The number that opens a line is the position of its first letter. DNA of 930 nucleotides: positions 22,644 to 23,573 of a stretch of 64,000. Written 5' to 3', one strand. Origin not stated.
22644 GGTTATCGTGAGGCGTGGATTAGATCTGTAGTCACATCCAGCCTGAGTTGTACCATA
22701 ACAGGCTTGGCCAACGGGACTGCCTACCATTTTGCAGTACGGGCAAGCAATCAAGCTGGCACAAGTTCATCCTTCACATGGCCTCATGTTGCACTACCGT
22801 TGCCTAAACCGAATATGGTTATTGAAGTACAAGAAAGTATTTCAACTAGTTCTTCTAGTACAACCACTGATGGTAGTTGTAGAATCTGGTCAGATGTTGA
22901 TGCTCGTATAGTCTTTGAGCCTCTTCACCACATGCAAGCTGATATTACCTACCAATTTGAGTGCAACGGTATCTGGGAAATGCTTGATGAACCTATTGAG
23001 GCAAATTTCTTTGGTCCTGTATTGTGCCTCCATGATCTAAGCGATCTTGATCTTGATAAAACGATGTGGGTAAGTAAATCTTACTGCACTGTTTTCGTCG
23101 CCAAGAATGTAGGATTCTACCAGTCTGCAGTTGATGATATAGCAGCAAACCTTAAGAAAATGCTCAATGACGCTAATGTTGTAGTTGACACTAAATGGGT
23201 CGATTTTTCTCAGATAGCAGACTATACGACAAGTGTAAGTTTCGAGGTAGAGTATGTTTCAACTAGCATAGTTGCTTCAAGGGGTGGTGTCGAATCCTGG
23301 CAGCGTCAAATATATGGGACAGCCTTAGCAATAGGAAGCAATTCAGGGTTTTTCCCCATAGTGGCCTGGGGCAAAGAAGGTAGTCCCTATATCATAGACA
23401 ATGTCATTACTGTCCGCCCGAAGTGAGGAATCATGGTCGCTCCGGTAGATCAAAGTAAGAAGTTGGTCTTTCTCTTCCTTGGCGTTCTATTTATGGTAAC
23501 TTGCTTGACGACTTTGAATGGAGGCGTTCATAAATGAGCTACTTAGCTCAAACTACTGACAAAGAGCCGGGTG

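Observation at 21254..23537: A foreign-looking secreted repeat/FN3 protein gene is wedged between proX and proW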

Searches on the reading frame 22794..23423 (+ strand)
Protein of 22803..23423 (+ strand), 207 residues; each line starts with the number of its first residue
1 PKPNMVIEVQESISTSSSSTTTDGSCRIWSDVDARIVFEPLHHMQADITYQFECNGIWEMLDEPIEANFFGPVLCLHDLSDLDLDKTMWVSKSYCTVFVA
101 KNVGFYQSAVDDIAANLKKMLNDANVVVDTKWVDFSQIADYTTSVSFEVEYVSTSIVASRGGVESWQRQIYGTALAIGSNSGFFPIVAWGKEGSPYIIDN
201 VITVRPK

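Call 29: search_protein_representatives(protein=window:22803-23423:+)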
Query: 207 residues. Proteins with E-value up to 0.001 (for the whole library): 15; up to 1e-10: 1; up to 1e-30: 1. The best 15 are listed.
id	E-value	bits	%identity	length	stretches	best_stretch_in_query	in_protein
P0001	4.9e-135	463.9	100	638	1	1-207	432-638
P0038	9.3e-09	51.6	33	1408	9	21-55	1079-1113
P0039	3.1e-08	49.8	27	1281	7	19-59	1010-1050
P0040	3.1e-06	43.3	30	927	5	17-58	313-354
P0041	4.8e-06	42.7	35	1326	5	19-55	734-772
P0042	1.4e-05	41.2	32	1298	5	23-65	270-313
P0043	1.7e-05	40.9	31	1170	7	19-50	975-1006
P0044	2.0e-05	40.7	32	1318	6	22-53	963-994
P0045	5.8e-05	39.2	30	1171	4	20-57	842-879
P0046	6.7e-05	39.0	27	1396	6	19-56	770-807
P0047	9.6e-05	38.5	25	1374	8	22-60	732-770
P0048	1.4e-04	37.9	30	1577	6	15-56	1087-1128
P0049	2.2e-04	37.3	31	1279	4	13-52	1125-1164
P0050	2.5e-04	37.1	31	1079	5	19-59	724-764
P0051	9.6e-04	35.2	29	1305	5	21-59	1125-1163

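Call 72: predict_structure(alignment_id=A4)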
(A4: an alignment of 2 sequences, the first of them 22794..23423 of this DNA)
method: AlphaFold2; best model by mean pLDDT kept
length: 210 residues; sequences in the alignment: 2
mean_pLDDT: 34.3   pTM: 0.33
mean pLDDT of the five models: 34.3, 32.3, 31.1, 27.3, 25.3
residues with pLDDT >= 90: 0; 70-90: 0; 50-70: 0; < 50: 210
segments of 3 or more residues with pLDDT < 50: 1-210
pLDDT, mean of each block of 10 residues (from residue 1): 33 36 39 46 40 44 41 39 34 36 37 44 39 35 28 23 22 22 27 27 27
secondary structure, 60 per line:
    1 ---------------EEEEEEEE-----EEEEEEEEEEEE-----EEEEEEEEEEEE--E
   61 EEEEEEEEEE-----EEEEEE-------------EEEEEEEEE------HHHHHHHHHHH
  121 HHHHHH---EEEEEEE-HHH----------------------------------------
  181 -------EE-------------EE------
elements in order: E16-23 E29-40 E46-57 E60-70 E76-81 E95-103 H110-126 E130-136

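Call 84: search_solved_structures(query=A5, max_evalue=10)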
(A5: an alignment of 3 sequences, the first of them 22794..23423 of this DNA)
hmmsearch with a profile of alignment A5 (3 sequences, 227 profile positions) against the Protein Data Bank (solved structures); distinct sequences matched with E-value up to 10: 0.
